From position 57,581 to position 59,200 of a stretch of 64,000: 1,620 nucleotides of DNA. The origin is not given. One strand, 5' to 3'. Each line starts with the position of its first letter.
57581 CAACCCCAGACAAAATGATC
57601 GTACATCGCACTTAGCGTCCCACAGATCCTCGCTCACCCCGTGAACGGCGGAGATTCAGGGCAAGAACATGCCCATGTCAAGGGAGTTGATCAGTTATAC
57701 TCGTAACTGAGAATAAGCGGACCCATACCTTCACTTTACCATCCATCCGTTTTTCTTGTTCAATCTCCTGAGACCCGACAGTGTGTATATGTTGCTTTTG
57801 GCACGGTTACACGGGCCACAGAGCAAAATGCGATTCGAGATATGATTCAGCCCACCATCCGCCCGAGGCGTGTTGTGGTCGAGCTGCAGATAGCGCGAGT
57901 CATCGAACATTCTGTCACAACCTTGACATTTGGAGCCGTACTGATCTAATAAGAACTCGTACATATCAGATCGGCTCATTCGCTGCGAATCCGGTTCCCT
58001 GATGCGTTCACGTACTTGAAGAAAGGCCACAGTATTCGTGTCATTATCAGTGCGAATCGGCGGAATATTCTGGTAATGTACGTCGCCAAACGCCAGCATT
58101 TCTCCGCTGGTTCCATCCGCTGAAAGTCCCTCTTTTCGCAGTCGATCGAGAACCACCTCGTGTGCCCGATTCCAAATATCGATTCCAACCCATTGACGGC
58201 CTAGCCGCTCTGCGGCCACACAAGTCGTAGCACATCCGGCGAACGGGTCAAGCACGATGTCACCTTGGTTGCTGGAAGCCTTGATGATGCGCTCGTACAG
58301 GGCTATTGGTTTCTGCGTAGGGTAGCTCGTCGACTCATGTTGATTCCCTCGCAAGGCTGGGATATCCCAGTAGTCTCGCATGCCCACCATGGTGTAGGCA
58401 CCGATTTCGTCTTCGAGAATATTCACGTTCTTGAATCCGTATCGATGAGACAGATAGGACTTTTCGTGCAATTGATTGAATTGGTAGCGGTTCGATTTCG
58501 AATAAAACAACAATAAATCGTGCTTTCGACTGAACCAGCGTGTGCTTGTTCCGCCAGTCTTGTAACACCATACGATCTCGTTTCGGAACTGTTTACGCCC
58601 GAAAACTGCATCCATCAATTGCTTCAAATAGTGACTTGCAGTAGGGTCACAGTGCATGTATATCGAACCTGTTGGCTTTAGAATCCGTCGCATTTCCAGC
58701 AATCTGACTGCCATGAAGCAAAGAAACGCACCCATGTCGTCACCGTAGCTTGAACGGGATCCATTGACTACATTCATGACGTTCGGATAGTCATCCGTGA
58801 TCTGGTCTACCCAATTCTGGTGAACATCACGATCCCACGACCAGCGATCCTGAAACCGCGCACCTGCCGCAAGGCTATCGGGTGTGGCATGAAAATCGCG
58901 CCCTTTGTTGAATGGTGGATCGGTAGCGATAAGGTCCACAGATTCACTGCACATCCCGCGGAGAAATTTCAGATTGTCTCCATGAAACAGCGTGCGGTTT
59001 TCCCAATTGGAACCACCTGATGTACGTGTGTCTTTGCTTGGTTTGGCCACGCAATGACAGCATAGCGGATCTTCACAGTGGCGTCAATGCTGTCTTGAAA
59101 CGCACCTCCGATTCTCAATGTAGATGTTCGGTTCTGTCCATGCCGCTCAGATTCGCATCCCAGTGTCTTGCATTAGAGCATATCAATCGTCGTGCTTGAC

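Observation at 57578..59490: Low-GC single-gene island encoding a DNA amino-methyltransferase fused to an HNH nuclease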

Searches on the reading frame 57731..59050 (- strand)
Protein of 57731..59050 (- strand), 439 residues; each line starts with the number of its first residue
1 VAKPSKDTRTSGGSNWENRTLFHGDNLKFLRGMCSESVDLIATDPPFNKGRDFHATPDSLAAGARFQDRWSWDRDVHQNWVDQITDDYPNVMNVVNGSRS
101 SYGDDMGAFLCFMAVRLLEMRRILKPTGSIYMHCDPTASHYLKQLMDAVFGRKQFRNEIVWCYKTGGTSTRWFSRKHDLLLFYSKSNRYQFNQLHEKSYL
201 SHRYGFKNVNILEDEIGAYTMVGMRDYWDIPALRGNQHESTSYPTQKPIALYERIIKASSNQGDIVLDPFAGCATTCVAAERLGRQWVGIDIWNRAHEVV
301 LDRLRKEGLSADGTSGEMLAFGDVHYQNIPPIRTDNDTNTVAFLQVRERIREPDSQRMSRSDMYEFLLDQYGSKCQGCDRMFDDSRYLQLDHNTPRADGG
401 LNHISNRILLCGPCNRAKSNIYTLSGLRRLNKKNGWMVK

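Call 3: search_protein_families(library=pfam, proteins=[window:57731-59050:-], max_evalue=1)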
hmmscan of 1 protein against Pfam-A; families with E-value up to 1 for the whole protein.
window:57731-59050:- (439 aa): 8 families
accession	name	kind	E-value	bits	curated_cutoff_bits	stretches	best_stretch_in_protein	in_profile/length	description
PF01555.25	N6_N4_Mtase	-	5.4e-46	157.7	26.7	1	38-299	1-218/221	DNA methylase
PF01844.29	HNH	-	1.5e-09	38.3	21.4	1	375-420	1-46/47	HNH endonuclease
PF14279.12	HNH_5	-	7.5e-05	23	27.5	1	375-419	1-44/56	HNH endonuclease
PF02945.21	Endonuclease_7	-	9.4e-05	22.7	23.6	1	361-417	12-62/82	Recombination endonuclease VII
PF13395.12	HNH_4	-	0.0092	16.4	22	1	380-422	12-52/54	HNH endonuclease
PF03602.21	Cons_hypoth95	-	0.023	14.8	24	0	21-60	95-136/182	Conserved hypothetical protein 95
PF06061.16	Baculo_ME53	-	0.099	12.2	25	1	154-197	283-325/343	Baculoviridae ME53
PF08241.18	Methyltransf_11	-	0.15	13.2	21.2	0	276-313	10-51/95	Methyltransferase domain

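Call 4: search_protein_families(library=ncbifam, proteins=[window:57731-59050:-], max_evalue=1)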
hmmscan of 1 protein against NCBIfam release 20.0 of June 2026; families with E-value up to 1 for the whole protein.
window:57731-59050:- (439 aa): 7 families
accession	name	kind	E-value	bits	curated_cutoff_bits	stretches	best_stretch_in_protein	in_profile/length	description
NF008572.0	PRK11524.1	equivalog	6.2e-35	120.7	292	2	75-305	28-257/294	adenine-specific DNA-methyltransferase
NF050803.1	DnaMtaseCcrMCaul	equivalog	2.2e-23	82.8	830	2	105-306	60-249/350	adenine-specific DNA-methyltransferase CcrM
NF010253.0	PRK13699.1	subfamily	1.1e-16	61.2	244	1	241-305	142-206/226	DNA methyltransferase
NF040563.1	guided_IscB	equivalog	1.9e-09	37.1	175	1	363-420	183-237/314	RNA-guided endonuclease IscB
TIGR01177.1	TIGR01177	hypoth_equivalog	0.0028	17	316.55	1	261-293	181-213/330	TIGR01177 family methyltransferase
NF049971.1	CRISPR_Cas9d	exception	0.012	14.3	375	1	363-420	536-595/986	type II CRISPR RNA-guided endonuclease Cas9d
NF043040.1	corrin_prot_MT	hypoth_equivalog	0.25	10.7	180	0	250-313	29-92/216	corrinoid protein-associated methyltransferase CpaM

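Call 5: search_protein_families(library=padloc, proteins=[window:57731-59050:-], max_evalue=1)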
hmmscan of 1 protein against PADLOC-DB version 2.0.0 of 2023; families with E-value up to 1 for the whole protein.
window:57731-59050:- (439 aa): 85 families (the best 25 are shown)
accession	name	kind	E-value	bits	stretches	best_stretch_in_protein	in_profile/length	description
PDLC03339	MTase_II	-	1.2e-57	193.5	2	104-306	55-273/399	Type II methyltransferase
PDLC03300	MTase_II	-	2e-51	172.9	1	19-308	12-280/302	Type II methyltransferase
PDLC03299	MTase_II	-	1.1e-45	154.4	2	106-305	59-258/296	Type II methyltransferase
PDLC03371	MTase_II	-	3e-44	149.5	1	17-307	9-255/260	Type II methyltransferase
PDLC03354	MTase_II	-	1.4e-42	144.2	3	102-196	120-217/425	Type II methyltransferase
PDLC03636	MTase_III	-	1.1e-37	128.1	3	107-196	94-185/575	Type III methyltransferase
PDLC03635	MTase_III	-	2.7e-32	110.3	2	108-202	267-365/708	Type III methyltransferase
PDLC03644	MTase_III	-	7.4e-32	108.8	2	12-225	32-224/542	Type III methyltransferase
PDLC03320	MTase_II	-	6.9e-30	102.2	2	82-306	53-276/289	Type II methyltransferase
PDLC03265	MTase_II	-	1.3e-29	101.7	3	213-303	237-327/333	Type II methyltransferase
PDLC03633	MTase_III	-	1.7e-28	97.7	1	37-304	99-353/616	Type III methyltransferase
PDLC03638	MTase_III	-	6.6e-27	92.2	2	227-306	601-679/816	Type III methyltransferase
PDLC03634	MTase_III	-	1.8e-24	84.6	2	21-208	97-272/621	Type III methyltransferase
PDLC03216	MTase_II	-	2.7e-24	83.8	2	105-306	68-257/364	Type II methyltransferase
PDLC03353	MTase_II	-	3.2e-24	83.9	1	17-306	8-254/260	Type II methyltransferase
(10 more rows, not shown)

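Call 6: search_solved_structures(query=window:57731-59050:-, max_evalue=1, show_alignments=2)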
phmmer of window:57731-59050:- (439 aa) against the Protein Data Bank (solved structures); distinct sequences matched with E-value up to 1: 25.
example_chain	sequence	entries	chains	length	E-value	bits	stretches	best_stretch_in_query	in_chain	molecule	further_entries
9c3u_A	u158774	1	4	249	4.2e-22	82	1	121-293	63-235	Methyltransferase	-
8urk_A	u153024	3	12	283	5.2e-22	81.7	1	122-295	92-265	Methyltransferase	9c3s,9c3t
6pbd_A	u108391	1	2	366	1.1e-17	67.5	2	119-291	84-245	Modification methylase CcrMI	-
1nw8_A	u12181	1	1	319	2e-16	63.3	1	109-309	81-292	MODIFICATION METHYLASE RSRI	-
1eg2_A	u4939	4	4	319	2.1e-16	63.2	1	109-309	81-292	MODIFICATION METHYLASE RSRI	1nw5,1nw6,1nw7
1g60_A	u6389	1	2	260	3.6e-15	59.1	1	106-292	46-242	Adenine-specific Methyltransferase MboIIA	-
6k0w_B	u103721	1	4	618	2.7e-14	56.3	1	11-192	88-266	Adenine specific DNA methyltransferase (Mod)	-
5hfj_A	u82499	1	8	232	4e-12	49.1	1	239-294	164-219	Adenine specific DNA methyltransferase (DpnA)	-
5hek_A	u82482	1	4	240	4.3e-12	49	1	239-295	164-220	Adenine specific DNA methyltransferase (DpnA)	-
2zie_A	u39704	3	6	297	5.2e-11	45.4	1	239-307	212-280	Putative modification methylase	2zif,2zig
8s9m_A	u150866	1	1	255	5.8e-11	45.3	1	228-304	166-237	DNA cytosine-N4 methyltransferase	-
8s9n_A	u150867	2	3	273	6.7e-11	45.1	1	228-304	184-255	DNA cytosine-N4 methyltransferase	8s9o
4zcf_A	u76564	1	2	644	1.7e-09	40.5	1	18-201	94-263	Restriction endonuclease EcoP15I, modification subunit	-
7dsu_A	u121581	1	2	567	1.5e-06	30.8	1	109-219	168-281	Mbo45V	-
1boo_A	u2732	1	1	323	9.6e-06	28.1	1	242-292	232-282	PROTEIN (N-4 CYTOSINE-SPECIFIC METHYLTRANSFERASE PVU II)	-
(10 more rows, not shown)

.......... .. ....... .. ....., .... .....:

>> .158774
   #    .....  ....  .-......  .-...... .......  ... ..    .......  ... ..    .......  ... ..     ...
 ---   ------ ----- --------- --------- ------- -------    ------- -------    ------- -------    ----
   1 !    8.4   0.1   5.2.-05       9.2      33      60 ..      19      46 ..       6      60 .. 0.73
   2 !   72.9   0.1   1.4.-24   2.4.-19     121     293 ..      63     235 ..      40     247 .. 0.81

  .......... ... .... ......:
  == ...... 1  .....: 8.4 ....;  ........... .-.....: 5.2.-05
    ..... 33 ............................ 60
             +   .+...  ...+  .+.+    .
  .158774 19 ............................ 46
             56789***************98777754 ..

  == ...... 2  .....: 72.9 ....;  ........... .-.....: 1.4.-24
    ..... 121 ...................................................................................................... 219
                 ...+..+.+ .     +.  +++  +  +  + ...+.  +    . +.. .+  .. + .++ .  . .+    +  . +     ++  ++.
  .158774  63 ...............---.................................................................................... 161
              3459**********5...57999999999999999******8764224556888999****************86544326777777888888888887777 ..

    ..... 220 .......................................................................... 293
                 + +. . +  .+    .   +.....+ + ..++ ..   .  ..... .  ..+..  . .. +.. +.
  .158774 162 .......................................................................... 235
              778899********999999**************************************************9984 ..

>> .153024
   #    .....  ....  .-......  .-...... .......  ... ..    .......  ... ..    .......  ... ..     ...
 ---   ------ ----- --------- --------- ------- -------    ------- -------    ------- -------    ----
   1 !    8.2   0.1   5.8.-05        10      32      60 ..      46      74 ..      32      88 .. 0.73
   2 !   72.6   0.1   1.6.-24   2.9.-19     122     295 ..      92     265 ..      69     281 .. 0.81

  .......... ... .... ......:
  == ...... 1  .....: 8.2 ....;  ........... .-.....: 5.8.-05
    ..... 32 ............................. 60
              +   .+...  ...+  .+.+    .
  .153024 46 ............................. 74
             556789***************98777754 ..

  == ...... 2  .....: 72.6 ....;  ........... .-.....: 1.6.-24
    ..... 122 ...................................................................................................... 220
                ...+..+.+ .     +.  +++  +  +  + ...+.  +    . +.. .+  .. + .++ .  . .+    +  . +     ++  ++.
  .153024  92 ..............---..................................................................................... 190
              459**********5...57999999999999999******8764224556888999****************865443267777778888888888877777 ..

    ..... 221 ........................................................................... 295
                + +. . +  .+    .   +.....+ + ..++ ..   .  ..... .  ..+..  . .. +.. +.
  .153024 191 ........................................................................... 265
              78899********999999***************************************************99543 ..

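Call 7: find_homologous_proteins(query=window:57731-59050:-)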
Query window:57731-59050:- (439 aa): 8000 proteins with E <= 0.001 among 8000 candidates; the best 120 are listed.
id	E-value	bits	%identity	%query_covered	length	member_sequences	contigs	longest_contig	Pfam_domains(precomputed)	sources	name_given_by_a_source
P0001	9.2e-287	969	100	93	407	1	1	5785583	PF01844.30,PF01555.25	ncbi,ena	-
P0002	1.9e-227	774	75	98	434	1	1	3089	PF01844.30,PF01555.25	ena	-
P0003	7.8e-227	772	76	93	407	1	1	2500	PF01844.30,PF01555.25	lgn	-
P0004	2.6e-226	770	75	100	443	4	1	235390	PF01844.30,PF01555.25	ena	-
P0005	1.0e-224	765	75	97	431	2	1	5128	PF01844.30,PF01555.25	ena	-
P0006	2.4e-224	764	75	97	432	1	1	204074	PF01844.30,PF01555.25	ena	-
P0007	3.3e-223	760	75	97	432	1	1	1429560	PF01844.30,PF01555.25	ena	-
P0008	1.3e-221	755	75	93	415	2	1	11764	PF01844.30,PF01555.25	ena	-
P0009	1.5e-221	754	73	97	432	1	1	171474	PF01844.30,PF01555.25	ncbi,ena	-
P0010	4.6e-221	753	72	98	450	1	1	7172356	PF01844.30,PF01555.25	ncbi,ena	-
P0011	1.4e-220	751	70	98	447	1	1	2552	PF01844.30,PF01555.25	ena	-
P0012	1.4e-219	748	71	98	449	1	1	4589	PF01844.30,PF01555.25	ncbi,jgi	-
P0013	4.1e-218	743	70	97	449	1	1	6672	PF01844.30,PF01555.25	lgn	-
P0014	1.3e-217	741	72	97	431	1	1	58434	PF01844.30,PF01555.25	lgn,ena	-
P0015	1.5e-217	741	72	97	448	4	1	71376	PF01844.30,PF01555.25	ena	-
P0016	1.4e-216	738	71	98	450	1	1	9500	PF01844.30,PF01555.25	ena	-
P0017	1.4e-215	735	73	97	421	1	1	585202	PF01844.30,PF01555.25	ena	-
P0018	1.7e-215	734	71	97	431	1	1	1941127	PF01844.30,PF01555.25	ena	-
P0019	1.9e-215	734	70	97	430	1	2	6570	PF01844.30,PF01555.25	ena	-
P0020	1.9e-215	734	75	93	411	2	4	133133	PF01844.30,PF01555.25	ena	-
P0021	5.8e-215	733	72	97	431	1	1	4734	PF01844.30,PF14279.13,PF01555.25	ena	-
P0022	2.7e-214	730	71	97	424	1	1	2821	PF01844.30,PF01555.25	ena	-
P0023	5.5e-213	726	71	97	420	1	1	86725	PF01844.30,PF01555.25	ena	-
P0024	3.5e-212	723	69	97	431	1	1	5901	PF01844.30,PF01555.25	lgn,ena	-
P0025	1.3e-211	722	71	97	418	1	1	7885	PF01844.30,PF01555.25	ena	-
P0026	1.8e-211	721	71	97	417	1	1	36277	PF01844.30,PF01555.25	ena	-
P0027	5.5e-211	719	71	97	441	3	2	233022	PF01844.30,PF01555.25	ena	-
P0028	3.6e-210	717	70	96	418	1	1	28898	PF01844.30,PF01555.25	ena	-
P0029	2.2e-208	711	70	97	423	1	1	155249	PF01844.30,PF01555.25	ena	-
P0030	2.4e-208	711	69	97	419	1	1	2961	PF01844.30,PF01555.25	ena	-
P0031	3.3e-208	710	70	97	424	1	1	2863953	PF01844.30,PF01555.25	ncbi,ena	-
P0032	4.2e-208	710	70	97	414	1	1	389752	PF01844.30,PF01555.25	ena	-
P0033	2.4e-207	708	70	97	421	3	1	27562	PF01844.30,PF01555.25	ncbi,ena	-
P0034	4.7e-207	707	70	97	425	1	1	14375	PF01844.30,PF01555.25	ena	-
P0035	9.6e-207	706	70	97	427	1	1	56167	PF01844.30,PF01555.25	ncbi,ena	-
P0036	1.2e-206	705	69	97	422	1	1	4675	PF01844.30,PF01555.25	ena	-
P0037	1.3e-206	705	68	97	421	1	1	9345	PF01844.30,PF01555.25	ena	-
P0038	4.4e-206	703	71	97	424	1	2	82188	PF01844.30,PF14279.13,PF01555.25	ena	-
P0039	6.6e-206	703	69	97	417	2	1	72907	PF01844.30,PF01555.25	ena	-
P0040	9.3e-206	702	69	97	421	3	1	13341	PF01844.30,PF01555.25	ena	-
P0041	2.1e-205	701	69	97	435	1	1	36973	PF01844.30,PF01555.25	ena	-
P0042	2.3e-205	701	69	97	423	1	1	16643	PF01844.30,PF01555.25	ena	-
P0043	2.6e-205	701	65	97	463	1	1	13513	PF01844.30,PF01555.25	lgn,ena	-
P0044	3.3e-205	700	70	97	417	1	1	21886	PF01844.30,PF01555.25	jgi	-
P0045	6.5e-205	699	68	97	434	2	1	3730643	PF01844.30,PF01555.25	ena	-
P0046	9.2e-205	699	66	100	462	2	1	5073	PF01844.30,PF01555.25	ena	-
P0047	1.4e-204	698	70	97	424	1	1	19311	PF01844.30,PF01555.25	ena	-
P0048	2.0e-204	698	64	97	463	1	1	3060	PF01844.30,PF01555.25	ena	-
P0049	3.6e-204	697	67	97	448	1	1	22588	PF01844.30,PF01555.25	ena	-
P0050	4.1e-204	697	69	98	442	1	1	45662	PF01844.30,PF14279.13,PF01555.25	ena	-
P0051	4.7e-204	697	72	93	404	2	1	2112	PF01844.30,PF01555.25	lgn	-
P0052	8.6e-204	696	70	97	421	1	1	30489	PF01844.30,PF01555.25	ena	-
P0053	1.0e-203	696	72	93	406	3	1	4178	PF01844.30,PF14279.13,PF01555.25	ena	-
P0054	4.1e-203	694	70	97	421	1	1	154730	PF01844.30,PF01555.25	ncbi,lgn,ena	-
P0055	9.7e-203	692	67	100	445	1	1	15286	PF01844.30,PF01555.25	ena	-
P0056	1.0e-202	692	69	97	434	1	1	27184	PF01844.30,PF01555.25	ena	-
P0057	2.0e-202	691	69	97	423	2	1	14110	PF01844.30,PF01555.25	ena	-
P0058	3.1e-202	691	68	97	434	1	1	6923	PF01844.30,PF01555.25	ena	-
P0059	3.4e-202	691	68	97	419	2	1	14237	PF01844.30,PF01555.25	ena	-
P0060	6.8e-202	690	67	97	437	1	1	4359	PF01844.30,PF01555.25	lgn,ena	-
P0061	1.1e-201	689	70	93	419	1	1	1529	PF01844.30,PF01555.25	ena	-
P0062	1.9e-201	688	68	97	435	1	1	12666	PF01844.30,PF01555.25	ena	-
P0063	3.0e-201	687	68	97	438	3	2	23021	PF01844.30,PF14279.13,PF01555.25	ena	-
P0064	4.7e-201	687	70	97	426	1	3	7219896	PF01844.30,PF14279.13,PF01555.25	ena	-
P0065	9.1e-201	686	68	97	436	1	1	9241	PF01844.30,PF02945.22,PF01555.25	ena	-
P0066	3.1e-200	684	66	97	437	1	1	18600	PF01844.30,PF01555.25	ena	-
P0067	5.8e-200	683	67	97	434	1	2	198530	PF01844.30,PF01555.25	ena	-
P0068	3.8e-199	680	65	97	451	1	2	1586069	PF01844.30,PF01555.25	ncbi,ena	-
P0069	1.3e-198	679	69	93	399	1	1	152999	PF01844.30,PF01555.25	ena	-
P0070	1.3e-197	675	66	98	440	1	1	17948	PF01844.30,PF01555.25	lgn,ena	-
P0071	4.1e-197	674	65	97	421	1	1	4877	PF01844.30,PF01555.25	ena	-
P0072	4.2e-197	674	66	97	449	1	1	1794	PF01844.30,PF01555.25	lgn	-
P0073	5.6e-197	673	66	97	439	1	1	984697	PF01844.30,PF01555.25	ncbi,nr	ncbi:MAG: DNA methylase [Cenarchaeum symbiont of Oopsacas minuta]|nr:DNA methylase [Cenarchaeum symb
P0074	1.6e-196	672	68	96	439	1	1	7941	PF01844.30,PF01555.25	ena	-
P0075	2.5e-196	671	67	97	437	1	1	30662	PF01844.30,PF01555.25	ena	-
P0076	3.0e-196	671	64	100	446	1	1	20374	PF01844.30,PF02945.22,PF01555.25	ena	-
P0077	3.0e-196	671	66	96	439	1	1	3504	PF01844.30,PF01555.25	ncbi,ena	-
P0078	4.1e-196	670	65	97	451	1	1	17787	PF01844.30,PF01555.25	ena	-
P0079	4.7e-196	670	66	97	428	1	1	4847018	PF01844.30,PF01555.25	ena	-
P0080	9.2e-196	669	66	97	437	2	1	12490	PF01844.30,PF01555.25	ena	-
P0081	9.4e-196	669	67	97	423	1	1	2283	PF01844.30,PF01555.25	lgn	-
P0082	1.3e-195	669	67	97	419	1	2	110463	PF01844.30,PF01555.25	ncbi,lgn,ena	-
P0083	2.3e-195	668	63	99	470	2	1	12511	PF01844.30,PF01555.25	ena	-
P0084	4.3e-195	667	65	97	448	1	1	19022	PF01844.30,PF01555.25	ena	-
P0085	4.6e-195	667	65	97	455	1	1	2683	PF01844.30,PF01555.25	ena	-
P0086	5.7e-195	667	65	97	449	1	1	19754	PF01844.30,PF01555.25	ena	-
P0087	6.4e-195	667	62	97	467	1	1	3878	PF01844.30,PF14279.13,PF01555.25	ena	-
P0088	6.6e-195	666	63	97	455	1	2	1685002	PF01844.30,PF01555.25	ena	-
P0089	3.1e-194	664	65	97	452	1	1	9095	PF01844.30,PF01555.25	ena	-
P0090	4.9e-194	664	66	97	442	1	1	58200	PF01844.30,PF01555.25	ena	-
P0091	8.8e-194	663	65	97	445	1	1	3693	PF01844.30,PF01555.25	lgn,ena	-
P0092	9.9e-194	663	65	96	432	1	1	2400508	PF01844.30,PF02945.22,PF01555.25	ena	-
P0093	1.1e-193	662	67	96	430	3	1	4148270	PF01844.30,PF14279.13,PF01555.25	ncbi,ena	-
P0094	1.3e-193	662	66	97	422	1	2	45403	PF01844.30,PF01555.25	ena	-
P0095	1.3e-193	662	67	97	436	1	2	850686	PF01844.30,PF01555.25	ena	-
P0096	1.5e-193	662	65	96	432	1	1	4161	PF01844.30,PF02945.22,PF01555.25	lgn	-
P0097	1.5e-193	662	66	97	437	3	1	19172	PF01844.30,PF01555.25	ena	-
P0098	2.0e-193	662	64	97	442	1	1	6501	PF01844.30,PF01555.25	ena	-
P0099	2.2e-193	661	66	97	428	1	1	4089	PF01844.30,PF01555.25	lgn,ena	-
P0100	2.5e-193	661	66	97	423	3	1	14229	PF01844.30,PF01555.25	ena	-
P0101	3.4e-193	661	65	97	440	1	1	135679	PF01844.30,PF01555.25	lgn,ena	-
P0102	3.6e-193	661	63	100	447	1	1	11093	PF01844.30,PF01555.25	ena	-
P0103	5.1e-193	660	65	97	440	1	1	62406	PF01844.30,PF01555.25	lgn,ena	-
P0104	6.5e-193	660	66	97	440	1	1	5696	PF01844.30,PF01555.25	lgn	-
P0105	1.2e-192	659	66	97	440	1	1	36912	PF01844.30,PF01555.25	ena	-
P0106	1.3e-192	659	67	97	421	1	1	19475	PF01844.30,PF01555.25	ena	-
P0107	1.4e-192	659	62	97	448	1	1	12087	PF01844.30,PF14279.13,PF01555.25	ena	-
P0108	2.0e-192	658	65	97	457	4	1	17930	PF01844.30,PF01555.25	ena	-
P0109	2.1e-192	658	66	97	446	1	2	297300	PF01844.30,PF02945.22,PF01555.25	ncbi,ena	-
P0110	2.8e-192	658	63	97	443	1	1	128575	PF01844.30,PF01555.25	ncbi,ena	-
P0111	2.8e-192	658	66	96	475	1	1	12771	PF01844.30,PF01555.25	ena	-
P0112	2.9e-192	658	65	96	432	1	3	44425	PF01844.30,PF02945.22,PF01555.25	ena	-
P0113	3.1e-192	658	65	96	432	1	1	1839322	PF01844.30,PF02945.22,PF14279.13,PF01555.25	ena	-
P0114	3.2e-192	658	65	96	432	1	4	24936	PF01844.30,PF02945.22,PF01555.25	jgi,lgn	-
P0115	5.8e-192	657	64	97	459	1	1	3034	PF01844.30,PF02945.22,PF01555.25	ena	-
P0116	6.2e-192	657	65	97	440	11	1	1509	PF01844.30,PF01555.25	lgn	-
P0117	7.1e-192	657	64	97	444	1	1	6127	PF01844.30,PF01555.25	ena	-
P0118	9.8e-192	656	65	97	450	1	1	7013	PF01844.30,PF01555.25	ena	-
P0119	1.4e-191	656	65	97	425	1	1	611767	PF01844.30,PF01555.25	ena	-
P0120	1.5e-191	655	65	97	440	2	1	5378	PF01844.30,PF01555.25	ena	-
